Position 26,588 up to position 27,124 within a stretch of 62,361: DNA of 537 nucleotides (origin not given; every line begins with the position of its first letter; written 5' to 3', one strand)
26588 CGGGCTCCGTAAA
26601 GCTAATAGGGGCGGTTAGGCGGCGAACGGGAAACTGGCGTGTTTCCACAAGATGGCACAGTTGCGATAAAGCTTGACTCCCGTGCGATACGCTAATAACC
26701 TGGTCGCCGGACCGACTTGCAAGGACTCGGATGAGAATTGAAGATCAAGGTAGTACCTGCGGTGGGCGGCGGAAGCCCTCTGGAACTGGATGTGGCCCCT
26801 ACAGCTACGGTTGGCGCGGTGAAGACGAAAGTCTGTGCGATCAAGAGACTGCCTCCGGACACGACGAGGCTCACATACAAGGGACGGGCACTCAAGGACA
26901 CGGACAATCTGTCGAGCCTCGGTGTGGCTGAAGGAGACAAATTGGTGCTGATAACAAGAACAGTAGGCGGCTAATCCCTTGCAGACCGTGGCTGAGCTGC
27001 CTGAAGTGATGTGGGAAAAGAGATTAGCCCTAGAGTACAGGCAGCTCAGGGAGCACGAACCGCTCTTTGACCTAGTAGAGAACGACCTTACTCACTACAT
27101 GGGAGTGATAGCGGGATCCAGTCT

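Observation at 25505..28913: Complete eukaryote-type ubiquitylation cassette: Ub - E2 - E1 - RING operon with a divergent JAMM/Rpn11-like isopeptidase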

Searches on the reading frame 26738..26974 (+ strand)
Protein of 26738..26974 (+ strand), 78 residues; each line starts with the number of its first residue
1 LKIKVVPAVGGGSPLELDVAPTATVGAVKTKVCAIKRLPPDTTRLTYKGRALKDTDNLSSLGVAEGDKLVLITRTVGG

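Call 3: search_protein_families(library=pfam, proteins=[window:26738-26974:+], max_evalue=1)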
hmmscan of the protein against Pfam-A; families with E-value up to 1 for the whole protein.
window:26738-26974:+ (78 aa): 7 families
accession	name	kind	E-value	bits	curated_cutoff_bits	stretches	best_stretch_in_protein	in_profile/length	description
PF00240.29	ubiquitin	-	9.7e-14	51.3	25.4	1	12-74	8-70/72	Ubiquitin family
PF11976.14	Rad60-SLD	-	6e-06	26.4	23.8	1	11-69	9-68/72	Ubiquitin-2 like Rad60 SUMO-like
PF18036.7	Ubiquitin_4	-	0.049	14.1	22.8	0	44-72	57-86/89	Ubiquitin-like domain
PF08817.16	YukD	-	0.05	14.8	27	1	48-71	53-76/76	WXG100 protein secretion system (Wss), protein YukD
PF23326.1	UBL_UBAC1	-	0.057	13.8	27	1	45-74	71-99/109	UBAC1 UBL-like domain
PF21696.3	TECR_N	-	0.073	13.5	27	1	20-65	21-69/77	TECR, ubiquitin-like domain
PF10302.15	Dsc3_N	-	0.16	13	25.4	1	16-61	15-64/102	DSC E3 ubiquitin ligase complex subunit 3, ubiquitin-like domain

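Call 4: search_protein_families(library=ncbifam, proteins=[window:26738-26974:+], max_evalue=1)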
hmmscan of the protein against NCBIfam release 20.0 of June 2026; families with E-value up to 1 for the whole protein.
window:26738-26974:+ (78 aa): 1 family
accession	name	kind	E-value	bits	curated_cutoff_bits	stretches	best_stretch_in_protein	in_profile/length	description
TIGR00601.1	rad23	equivalog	2.9e-05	23.5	207.3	1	15-72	13-73/381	UV excision repair protein Rad23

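Call 20: search_solved_structures(query=window:26738-26971:+, show_alignments=2)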
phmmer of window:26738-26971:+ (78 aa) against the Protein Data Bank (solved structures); distinct sequences matched with E-value up to 0.001: 307 (the best 60 are shown).
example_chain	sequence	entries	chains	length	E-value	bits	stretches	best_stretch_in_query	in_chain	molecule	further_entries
8q7r_U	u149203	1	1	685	1e-68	228.7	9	12-78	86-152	Ubiquitin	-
8pql_U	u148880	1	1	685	4.4e-68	226.6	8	12-78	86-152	Ubiquitin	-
8pql_E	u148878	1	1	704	6.1e-68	226.2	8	12-78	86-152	Polyubiquitin-C,Nucleotide exchange factor SIL1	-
6fj7_A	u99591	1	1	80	1.2e-40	139.7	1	1-78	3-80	Ubiquitin-like protein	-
2mqj_A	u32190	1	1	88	1.7e-40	139.2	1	1-78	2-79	Ubiquitin-like protein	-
6fnn_C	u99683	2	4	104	2.8e-40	138.5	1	1-78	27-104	Ubiquitin-like protein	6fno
5zew_A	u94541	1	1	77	6.2e-40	137.4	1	1-77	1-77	Ubiquitin-like protein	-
5b83_A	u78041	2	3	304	2.7e-31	110.1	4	12-78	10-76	tetra ubiquitin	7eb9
7yui_A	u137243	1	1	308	2.7e-31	110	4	12-78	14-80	Polyubiquitin-C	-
5h07_A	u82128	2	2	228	3e-23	84.6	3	12-78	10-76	Polyubiquitin-C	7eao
4ksl_D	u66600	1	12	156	5.3e-15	58.4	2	12-78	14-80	Polyubiquitin-C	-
2w9n_A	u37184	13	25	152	5.3e-15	58.4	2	12-78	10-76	UBIQUITIN | Polyubiquitin-C | Polyubiquitin-B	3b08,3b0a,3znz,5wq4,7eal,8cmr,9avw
2zvn_A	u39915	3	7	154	5.3e-15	58.4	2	12-78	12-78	UBC protein | Ubiquitin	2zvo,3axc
7tv4_C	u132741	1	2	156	5.6e-15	58.3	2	12-78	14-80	Polyubiquitin-C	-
4zqs_A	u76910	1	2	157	5.7e-15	58.3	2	12-78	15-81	ubiquitin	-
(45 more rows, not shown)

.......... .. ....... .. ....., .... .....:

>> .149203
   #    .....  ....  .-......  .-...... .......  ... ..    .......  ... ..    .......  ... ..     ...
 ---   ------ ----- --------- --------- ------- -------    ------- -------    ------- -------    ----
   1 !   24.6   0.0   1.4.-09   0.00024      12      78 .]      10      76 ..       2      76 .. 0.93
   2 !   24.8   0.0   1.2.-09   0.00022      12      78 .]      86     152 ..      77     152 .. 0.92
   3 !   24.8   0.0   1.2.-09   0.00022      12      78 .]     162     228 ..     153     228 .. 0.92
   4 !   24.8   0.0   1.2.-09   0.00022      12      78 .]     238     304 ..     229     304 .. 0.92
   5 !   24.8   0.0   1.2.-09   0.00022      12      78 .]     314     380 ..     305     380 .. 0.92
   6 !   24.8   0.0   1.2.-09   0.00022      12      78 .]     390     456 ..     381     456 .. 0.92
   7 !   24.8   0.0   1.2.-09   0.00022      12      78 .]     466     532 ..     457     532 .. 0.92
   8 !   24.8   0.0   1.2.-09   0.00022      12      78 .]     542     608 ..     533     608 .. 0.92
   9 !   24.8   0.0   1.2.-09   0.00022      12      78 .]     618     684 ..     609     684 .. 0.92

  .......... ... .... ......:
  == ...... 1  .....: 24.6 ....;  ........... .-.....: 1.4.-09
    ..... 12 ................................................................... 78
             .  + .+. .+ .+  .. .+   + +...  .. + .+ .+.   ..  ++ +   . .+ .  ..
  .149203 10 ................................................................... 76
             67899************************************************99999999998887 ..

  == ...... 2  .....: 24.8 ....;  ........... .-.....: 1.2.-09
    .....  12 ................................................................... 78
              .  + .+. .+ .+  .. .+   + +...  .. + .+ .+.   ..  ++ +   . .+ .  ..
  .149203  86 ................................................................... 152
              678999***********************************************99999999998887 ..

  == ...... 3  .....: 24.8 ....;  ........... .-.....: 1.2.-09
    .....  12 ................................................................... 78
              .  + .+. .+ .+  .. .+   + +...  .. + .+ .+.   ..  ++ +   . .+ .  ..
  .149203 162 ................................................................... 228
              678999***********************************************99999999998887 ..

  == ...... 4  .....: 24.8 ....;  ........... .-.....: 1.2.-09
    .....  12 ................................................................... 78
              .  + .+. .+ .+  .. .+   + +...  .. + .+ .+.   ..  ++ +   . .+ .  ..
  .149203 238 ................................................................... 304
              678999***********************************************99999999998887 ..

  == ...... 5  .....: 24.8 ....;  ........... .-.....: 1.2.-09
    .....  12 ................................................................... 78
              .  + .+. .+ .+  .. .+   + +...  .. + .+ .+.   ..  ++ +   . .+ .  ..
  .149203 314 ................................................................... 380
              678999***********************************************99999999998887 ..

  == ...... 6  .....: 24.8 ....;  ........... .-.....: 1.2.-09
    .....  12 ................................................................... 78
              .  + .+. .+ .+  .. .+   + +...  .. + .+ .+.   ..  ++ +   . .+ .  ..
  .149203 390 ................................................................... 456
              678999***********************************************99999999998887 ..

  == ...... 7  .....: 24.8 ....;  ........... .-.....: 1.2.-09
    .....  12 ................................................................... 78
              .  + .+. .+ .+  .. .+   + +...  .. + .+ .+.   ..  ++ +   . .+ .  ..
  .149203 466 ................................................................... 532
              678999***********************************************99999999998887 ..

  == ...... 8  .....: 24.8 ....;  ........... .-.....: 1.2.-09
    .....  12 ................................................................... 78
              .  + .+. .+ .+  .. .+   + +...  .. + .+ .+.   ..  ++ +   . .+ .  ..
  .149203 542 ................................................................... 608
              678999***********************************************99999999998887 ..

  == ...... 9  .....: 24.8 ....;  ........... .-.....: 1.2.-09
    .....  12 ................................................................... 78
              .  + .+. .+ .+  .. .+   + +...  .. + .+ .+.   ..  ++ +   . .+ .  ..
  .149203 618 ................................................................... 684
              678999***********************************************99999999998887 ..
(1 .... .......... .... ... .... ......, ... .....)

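Call 50: search_protein_families(library=padloc, proteins=[window:26738-26971:+], max_evalue=0.01)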
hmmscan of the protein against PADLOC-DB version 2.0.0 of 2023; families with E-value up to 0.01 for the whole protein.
window:26738-26971:+ (78 aa): 0 families
